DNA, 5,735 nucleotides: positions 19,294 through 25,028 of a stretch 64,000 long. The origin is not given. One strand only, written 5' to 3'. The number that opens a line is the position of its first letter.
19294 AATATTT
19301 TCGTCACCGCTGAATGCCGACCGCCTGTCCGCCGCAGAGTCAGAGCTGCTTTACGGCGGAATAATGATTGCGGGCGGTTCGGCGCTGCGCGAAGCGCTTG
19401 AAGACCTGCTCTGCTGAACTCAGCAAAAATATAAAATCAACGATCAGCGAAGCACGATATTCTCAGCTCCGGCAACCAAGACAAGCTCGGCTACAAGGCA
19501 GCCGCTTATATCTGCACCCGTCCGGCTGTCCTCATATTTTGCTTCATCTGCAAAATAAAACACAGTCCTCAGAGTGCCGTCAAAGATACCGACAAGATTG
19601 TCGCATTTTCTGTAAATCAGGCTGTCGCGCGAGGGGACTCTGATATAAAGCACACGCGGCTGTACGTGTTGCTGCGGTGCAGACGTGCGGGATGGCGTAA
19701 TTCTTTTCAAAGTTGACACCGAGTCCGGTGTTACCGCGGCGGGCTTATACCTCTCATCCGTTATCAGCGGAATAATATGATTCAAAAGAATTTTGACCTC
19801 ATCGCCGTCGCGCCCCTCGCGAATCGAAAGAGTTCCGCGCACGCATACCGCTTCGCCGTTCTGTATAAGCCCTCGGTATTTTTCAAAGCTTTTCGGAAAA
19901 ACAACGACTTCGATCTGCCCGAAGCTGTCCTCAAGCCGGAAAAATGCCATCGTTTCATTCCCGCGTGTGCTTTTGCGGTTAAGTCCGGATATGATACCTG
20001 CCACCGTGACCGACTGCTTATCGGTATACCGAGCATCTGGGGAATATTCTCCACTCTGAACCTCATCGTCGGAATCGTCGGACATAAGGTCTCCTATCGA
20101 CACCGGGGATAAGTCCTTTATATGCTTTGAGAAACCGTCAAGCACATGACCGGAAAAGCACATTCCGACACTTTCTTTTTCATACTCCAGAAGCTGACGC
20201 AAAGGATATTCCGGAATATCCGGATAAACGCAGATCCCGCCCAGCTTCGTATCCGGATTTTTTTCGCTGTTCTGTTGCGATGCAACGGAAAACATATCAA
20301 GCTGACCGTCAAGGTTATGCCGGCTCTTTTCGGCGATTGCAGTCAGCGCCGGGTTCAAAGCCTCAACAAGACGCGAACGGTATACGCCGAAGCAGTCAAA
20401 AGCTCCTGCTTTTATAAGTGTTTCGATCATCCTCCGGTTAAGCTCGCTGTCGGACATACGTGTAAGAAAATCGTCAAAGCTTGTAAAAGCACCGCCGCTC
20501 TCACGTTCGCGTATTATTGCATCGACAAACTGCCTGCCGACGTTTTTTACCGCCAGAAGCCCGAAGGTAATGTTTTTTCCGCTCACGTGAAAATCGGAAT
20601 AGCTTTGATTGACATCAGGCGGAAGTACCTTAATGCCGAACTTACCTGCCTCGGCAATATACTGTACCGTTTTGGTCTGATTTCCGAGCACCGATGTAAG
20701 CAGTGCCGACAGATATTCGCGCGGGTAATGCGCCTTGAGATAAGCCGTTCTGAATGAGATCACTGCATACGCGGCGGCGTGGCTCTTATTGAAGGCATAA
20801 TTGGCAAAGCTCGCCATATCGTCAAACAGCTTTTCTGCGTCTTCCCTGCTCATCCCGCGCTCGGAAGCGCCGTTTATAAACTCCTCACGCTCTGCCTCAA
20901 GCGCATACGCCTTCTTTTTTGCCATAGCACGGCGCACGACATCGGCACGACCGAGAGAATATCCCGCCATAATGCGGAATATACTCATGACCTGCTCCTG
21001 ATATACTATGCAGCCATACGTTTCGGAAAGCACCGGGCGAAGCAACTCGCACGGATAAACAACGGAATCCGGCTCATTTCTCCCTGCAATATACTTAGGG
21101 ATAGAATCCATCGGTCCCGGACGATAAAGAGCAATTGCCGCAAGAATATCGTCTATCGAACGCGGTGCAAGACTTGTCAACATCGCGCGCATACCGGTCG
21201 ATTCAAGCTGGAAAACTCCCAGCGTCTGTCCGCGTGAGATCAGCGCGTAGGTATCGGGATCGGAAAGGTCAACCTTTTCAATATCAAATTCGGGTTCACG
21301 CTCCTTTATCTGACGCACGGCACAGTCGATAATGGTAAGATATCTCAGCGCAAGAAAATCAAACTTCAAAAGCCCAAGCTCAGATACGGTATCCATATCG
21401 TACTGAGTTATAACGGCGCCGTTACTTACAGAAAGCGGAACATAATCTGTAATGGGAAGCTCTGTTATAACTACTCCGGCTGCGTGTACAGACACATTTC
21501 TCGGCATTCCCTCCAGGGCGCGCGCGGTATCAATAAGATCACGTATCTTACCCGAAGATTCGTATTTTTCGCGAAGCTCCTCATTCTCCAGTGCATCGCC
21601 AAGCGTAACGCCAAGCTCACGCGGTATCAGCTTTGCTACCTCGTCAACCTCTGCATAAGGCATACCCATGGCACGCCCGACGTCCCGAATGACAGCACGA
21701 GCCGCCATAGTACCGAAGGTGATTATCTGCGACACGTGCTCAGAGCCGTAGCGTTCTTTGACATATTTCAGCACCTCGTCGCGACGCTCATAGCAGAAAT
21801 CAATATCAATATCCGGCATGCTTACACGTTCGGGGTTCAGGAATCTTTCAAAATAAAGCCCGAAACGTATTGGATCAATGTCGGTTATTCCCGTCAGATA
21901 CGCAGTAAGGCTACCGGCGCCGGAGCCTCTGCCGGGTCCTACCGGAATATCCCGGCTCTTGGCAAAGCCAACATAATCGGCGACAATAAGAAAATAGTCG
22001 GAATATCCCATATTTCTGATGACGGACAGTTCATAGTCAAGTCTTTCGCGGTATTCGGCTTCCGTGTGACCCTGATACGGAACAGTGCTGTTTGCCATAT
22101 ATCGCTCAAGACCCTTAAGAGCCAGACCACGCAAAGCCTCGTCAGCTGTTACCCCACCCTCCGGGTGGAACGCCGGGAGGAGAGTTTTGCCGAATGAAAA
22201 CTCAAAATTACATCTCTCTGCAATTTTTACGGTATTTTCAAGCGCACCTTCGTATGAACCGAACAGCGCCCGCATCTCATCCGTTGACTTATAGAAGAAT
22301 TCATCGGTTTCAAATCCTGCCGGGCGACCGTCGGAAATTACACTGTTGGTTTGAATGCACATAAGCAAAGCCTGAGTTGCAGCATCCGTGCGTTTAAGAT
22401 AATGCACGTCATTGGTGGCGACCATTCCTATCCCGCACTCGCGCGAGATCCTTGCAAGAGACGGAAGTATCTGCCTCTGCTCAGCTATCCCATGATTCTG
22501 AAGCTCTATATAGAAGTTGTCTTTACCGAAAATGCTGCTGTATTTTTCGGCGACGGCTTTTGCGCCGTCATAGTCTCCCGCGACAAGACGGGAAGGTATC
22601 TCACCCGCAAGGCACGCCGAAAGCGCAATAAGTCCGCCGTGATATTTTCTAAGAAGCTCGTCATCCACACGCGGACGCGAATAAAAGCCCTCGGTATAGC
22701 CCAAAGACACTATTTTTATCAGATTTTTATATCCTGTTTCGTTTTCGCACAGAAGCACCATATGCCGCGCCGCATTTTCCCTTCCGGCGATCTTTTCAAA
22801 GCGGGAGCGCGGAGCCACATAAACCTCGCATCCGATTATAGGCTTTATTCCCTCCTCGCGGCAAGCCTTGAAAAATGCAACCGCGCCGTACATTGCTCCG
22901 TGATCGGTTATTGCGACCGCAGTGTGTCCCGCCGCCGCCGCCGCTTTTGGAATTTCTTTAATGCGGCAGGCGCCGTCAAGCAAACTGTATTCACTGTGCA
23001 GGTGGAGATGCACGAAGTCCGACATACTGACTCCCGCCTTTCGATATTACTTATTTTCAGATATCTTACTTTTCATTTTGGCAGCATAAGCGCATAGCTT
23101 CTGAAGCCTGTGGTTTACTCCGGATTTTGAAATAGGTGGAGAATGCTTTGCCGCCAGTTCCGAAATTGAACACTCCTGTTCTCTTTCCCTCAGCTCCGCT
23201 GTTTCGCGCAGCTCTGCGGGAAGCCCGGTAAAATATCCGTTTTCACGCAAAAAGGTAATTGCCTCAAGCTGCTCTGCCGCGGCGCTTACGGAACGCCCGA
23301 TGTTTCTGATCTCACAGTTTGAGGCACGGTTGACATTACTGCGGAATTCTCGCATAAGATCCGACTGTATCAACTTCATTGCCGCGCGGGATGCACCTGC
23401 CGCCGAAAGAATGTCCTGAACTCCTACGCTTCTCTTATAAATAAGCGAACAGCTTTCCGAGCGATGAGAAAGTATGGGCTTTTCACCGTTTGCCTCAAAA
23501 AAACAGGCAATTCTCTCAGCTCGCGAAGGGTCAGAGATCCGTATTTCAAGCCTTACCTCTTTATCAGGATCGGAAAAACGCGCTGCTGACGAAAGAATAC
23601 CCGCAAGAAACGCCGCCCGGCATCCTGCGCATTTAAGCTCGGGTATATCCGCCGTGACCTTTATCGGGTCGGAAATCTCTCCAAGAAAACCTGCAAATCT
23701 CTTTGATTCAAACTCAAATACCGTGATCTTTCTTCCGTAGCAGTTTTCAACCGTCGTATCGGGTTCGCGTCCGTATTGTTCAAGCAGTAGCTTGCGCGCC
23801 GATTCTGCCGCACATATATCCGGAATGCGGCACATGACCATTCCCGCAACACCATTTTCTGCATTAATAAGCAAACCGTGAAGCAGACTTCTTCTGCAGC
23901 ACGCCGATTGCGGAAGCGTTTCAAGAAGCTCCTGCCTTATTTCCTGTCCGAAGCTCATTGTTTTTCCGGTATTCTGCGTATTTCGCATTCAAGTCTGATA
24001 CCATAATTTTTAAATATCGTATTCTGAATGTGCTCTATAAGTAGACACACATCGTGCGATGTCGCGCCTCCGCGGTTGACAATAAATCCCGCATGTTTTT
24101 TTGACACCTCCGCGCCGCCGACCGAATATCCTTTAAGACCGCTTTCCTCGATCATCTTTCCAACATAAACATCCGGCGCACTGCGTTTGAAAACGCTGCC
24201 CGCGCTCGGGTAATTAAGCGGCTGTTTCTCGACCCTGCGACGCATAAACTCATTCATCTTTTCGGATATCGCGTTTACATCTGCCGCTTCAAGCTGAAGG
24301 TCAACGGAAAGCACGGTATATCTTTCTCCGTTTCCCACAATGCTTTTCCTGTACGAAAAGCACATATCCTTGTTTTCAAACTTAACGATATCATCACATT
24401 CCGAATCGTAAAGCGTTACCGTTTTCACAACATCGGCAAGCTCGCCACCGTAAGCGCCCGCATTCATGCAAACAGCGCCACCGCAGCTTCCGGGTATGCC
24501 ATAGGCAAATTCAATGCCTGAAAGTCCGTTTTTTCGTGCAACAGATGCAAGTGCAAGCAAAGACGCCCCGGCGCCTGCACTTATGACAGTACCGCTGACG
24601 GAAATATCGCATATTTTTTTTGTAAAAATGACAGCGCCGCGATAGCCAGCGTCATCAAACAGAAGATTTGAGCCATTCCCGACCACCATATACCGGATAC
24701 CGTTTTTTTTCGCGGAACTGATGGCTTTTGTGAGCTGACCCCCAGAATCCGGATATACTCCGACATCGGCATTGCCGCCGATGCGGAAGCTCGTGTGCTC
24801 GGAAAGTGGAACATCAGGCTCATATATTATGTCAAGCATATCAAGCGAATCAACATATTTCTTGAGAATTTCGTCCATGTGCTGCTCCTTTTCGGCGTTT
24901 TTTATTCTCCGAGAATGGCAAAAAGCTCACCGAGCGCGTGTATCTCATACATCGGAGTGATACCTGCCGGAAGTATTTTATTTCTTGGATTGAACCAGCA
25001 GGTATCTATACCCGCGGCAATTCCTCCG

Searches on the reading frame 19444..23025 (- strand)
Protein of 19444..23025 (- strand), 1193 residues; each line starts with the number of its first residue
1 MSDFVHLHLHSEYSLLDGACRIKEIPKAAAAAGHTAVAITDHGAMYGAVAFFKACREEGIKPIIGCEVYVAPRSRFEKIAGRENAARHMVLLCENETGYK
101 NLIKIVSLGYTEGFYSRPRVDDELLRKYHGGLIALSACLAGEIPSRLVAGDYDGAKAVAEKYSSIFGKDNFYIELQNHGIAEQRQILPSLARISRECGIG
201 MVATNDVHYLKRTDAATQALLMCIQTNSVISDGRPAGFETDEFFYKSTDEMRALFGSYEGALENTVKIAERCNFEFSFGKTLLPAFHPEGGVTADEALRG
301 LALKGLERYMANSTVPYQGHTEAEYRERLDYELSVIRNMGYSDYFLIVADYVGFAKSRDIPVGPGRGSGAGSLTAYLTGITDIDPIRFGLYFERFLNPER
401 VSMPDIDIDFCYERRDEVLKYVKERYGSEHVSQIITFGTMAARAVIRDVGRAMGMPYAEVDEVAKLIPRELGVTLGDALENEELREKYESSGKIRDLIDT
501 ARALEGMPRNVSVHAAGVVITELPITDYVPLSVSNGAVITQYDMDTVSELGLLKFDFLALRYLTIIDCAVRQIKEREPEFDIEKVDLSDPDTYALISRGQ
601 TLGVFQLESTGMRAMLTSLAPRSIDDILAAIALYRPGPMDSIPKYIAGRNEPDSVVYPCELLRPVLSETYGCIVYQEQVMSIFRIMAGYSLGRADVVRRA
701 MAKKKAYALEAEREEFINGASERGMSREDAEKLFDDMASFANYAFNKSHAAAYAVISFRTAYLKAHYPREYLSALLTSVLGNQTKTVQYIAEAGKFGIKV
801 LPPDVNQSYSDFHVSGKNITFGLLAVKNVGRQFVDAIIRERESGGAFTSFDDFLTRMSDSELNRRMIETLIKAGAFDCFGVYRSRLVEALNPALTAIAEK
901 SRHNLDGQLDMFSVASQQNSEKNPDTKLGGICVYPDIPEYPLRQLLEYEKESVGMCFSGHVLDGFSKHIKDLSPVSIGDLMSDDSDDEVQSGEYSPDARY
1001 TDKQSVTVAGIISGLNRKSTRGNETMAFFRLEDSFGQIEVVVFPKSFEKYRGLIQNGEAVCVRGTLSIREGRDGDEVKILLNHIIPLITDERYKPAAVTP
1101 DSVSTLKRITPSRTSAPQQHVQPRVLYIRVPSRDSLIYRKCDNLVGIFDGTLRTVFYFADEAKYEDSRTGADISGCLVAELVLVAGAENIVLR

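Call 45: search_protein_families(library=pfam, proteins=[window:19444-23025:-], max_evalue=0.00001)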
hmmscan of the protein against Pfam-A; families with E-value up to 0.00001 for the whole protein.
window:19444-23025:- (1193 aa): 5 families
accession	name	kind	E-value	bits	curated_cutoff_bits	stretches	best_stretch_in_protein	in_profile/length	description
PF07733.18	DNA_pol3_alpha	-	4.1e-101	338.4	23.9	1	298-559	3-260/260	Bacterial DNA polymerase III alpha NTPase domain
PF02811.25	PHP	-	6.4e-61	205.9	26.4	1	6-178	1-164/164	PHP domain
PF17657.6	DNA_pol3_finger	-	2.1e-57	193.5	22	1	563-724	2-166/166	Bacterial DNA polymerase III alpha subunit finger domain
PF14579.12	HHH_6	-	7.9e-30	103.3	25.6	1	797-885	1-89/90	Helix-hairpin-helix motif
PF01336.31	tRNA_anti-codon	-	4.6e-14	52.5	27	1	1006-1087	1-75/75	OB-fold nucleic acid binding domain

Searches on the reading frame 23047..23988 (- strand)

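Call 45: search_protein_families(library=pfam, proteins=[window:23047-23988:-], max_evalue=0.00001)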
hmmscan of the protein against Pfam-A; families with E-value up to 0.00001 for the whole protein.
window:23047-23988:- (313 aa): 2 families
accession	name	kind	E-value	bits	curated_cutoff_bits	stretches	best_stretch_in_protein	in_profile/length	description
PF02650.20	HTH_WhiA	-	6.7e-28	97.4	27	1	219-301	1-83/84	WhiA C-terminal HTH domain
PF14527.11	LAGLIDADG_WhiA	-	1.2e-06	29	23.2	1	125-216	2-93/93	WhiA LAGLIDADG-like domain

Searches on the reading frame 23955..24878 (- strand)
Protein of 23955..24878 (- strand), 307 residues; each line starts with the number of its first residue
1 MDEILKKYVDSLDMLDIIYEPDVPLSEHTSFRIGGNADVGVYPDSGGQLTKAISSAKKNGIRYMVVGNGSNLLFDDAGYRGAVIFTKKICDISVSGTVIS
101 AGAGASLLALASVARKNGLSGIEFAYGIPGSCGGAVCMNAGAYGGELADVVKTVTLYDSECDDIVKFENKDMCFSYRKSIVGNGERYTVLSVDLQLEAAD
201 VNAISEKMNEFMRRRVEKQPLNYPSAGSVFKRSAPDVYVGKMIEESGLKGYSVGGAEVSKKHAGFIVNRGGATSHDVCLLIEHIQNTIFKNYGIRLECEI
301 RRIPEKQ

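Call 45: search_protein_families(library=pfam, proteins=[window:23955-24878:-], max_evalue=0.00001)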
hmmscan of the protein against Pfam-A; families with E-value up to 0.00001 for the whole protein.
window:23955-24878:- (307 aa): 2 families
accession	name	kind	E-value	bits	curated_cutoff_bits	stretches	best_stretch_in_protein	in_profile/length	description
PF02873.21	MurB_C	-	6.6e-35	119.7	27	1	204-303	2-99/99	UDP-N-acetylenolpyruvoylglucosamine reductase, C-terminal domain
PF01565.28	FAD_binding_4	-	2e-18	66.9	26.4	1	39-158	3-130/139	FAD binding domain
